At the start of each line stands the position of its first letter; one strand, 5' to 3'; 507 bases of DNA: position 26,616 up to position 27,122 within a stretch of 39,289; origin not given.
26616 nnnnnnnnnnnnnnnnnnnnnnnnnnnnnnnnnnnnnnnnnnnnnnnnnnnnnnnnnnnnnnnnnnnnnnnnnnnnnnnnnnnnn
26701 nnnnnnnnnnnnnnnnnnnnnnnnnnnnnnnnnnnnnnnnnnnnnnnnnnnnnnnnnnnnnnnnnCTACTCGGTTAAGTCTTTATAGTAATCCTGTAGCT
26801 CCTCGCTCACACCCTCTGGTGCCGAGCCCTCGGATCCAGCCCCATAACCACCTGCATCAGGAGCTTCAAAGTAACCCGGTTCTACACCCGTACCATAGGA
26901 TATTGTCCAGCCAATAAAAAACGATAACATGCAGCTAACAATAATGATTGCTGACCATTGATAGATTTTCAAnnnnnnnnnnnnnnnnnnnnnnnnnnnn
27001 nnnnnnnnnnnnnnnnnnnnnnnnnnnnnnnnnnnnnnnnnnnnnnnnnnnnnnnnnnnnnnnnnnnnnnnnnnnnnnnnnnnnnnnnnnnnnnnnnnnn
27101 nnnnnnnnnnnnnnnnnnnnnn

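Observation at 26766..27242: Two tandem paralogous mini-proteins (TM helix plus acidic tail ending VSE-x3-YY-x2-L-x-E) between TusA and the flavoprotein/B12-rSAM genes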

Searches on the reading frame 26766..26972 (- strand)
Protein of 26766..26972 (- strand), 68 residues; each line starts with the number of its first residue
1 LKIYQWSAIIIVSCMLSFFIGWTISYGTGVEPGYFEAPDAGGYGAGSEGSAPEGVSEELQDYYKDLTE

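Call 6: search_protein_families(library=pfam, proteins=[window:26766-26972:-], max_evalue=0.01)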
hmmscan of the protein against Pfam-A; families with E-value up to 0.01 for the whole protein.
window:26766-26972:- (68 aa): 0 families

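Call 7: search_protein_families(library=ncbifam, proteins=[window:26766-26972:-], max_evalue=0.01)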
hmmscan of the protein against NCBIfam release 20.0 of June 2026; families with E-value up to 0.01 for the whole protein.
window:26766-26972:- (68 aa): 0 families

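Call 9: find_homologous_proteins(query=window:26769-26972:-, max_evalue=10)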
Query seq(68 aa) (68 aa): 31 proteins with E <= 10 among 31 candidates.
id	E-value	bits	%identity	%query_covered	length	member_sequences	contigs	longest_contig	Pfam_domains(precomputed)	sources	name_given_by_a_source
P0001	4.2e-38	146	97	100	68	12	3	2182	-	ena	-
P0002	5.9e-31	123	81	100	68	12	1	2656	-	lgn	-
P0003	8.0e-27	110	72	100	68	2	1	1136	-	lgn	-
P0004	3.1e-25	105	73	93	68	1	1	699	-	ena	-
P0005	9.7e-24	100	68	100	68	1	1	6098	-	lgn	-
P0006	1.6e-23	100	66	100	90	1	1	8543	-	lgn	-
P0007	5.6e-23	98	65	100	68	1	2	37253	-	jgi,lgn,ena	-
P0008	7.7e-23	97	65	97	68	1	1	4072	-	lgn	-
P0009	4.3e-22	95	65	93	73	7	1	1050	-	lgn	-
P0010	5.8e-22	95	66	100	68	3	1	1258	-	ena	-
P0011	9.9e-22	94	67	93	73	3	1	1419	-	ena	-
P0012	1.0e-21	94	65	100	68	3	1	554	-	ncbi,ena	-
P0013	1.1e-21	94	65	100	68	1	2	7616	-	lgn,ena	-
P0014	1.5e-21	93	62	100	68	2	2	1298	-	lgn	-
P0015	1.6e-21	93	63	100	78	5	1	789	-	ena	-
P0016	1.7e-21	93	63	100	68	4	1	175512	-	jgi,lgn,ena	-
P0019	4.9e-21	92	62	100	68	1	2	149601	-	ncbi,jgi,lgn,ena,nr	ncbi:MAG: hypothetical protein OEY52_08905 [Gammaproteobacteria bacterium]|nr:hypothetical protein [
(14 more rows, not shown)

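Call 11: find_encoding_contigs(protein=P0016, flank=10000, max_places=2)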
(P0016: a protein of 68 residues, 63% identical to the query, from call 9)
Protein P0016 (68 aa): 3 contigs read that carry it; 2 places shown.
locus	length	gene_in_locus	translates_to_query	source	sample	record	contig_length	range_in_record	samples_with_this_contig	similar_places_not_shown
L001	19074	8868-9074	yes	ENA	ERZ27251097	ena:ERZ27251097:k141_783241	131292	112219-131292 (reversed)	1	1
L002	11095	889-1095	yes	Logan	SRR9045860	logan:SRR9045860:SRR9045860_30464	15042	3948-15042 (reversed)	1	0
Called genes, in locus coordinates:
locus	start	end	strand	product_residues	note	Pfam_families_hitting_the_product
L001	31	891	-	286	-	PF13276:HTH_21, PF00665:rve, PF13683:rve_3, PF13333:rve_2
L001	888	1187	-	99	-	PF01527:HTH_Tnp_1, PF13518:HTH_28 (weak), PF13551:HTH_29 (weak)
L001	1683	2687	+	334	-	PF00581:Rhodanese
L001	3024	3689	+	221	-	PF00989:PAS (weak), PF08448:PAS_4 (faint), PF00196:GerE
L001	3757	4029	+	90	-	-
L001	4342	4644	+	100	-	-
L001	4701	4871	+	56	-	-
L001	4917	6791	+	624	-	PF13231:PMT_2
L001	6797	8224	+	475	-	PF04143:Sulf_transp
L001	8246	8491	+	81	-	PF01206:TusA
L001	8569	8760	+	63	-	-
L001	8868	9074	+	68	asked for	-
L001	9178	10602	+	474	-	PF13450:NAD_binding_8, PF01593:Amino_oxidase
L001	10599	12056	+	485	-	PF02310:B12-binding, PF04055:Radical_SAM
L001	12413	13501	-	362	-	PF04055:Radical_SAM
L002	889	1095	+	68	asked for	-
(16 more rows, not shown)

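Call 12: find_encoding_contigs(protein=P0019, flank=10000, max_places=2)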
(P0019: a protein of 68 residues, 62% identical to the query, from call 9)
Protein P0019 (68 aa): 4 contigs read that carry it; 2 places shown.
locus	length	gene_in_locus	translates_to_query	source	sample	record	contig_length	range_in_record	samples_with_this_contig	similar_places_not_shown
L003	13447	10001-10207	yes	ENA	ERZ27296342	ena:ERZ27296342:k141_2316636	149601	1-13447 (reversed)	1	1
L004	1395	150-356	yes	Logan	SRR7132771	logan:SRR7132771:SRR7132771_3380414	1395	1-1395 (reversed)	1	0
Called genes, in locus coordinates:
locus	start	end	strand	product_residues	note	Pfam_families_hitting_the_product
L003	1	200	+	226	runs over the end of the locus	PF00535:Glycos_transf_2, PF10111:Glyco_tranf_2_2, PF13641:Glyco_tranf_2_3 (weak)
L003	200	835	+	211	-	PF01983:CofC, PF09837:DUF2064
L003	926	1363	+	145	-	PF06676:DUF1178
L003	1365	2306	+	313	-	PF01734:Patatin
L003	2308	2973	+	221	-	PF04493:Endonuclease_5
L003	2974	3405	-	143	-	PF00582:Usp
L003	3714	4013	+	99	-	PF11373:DUF3175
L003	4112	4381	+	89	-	-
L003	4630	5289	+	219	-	PF00196:GerE, PF08281:Sigma70_r4_2 (weak)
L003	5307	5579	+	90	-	-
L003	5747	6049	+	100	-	-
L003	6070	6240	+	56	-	-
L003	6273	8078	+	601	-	PF13231:PMT_2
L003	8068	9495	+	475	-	PF04143:Sulf_transp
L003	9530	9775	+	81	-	PF01206:TusA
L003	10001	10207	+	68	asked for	-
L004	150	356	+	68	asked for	-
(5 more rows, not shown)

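Call 76: predict_structure(alignment_id=A1)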
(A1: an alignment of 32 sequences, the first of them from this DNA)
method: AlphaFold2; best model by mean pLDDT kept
length: 68 residues; sequences in the alignment: 32
mean_pLDDT: 66.9   pTM: 0.32
mean pLDDT of the five models: 66.9, 65.7, 64.3, 64.0, 62.6
residues with pLDDT >= 90: 8; 70-90: 20; 50-70: 32; < 50: 8
segments of 3 or more residues with pLDDT < 50: 39-43, 45-47
pLDDT, mean of each block of 10 residues (from residue 1): 84 90 64 52 49 60 71
secondary structure, 60 per line:
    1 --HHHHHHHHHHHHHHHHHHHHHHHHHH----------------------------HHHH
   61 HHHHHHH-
elements in order: H3-28 H57-67

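Call 81: search_protein_families(library=ncbifam, proteins=[window:26769-26972:-], max_evalue=10)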
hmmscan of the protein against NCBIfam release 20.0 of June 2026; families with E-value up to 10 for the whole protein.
seq(68 aa): 0 families
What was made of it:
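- On Mycofactocin system: mpA and mpB have no NCBIfam hit (calls 7, 81).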
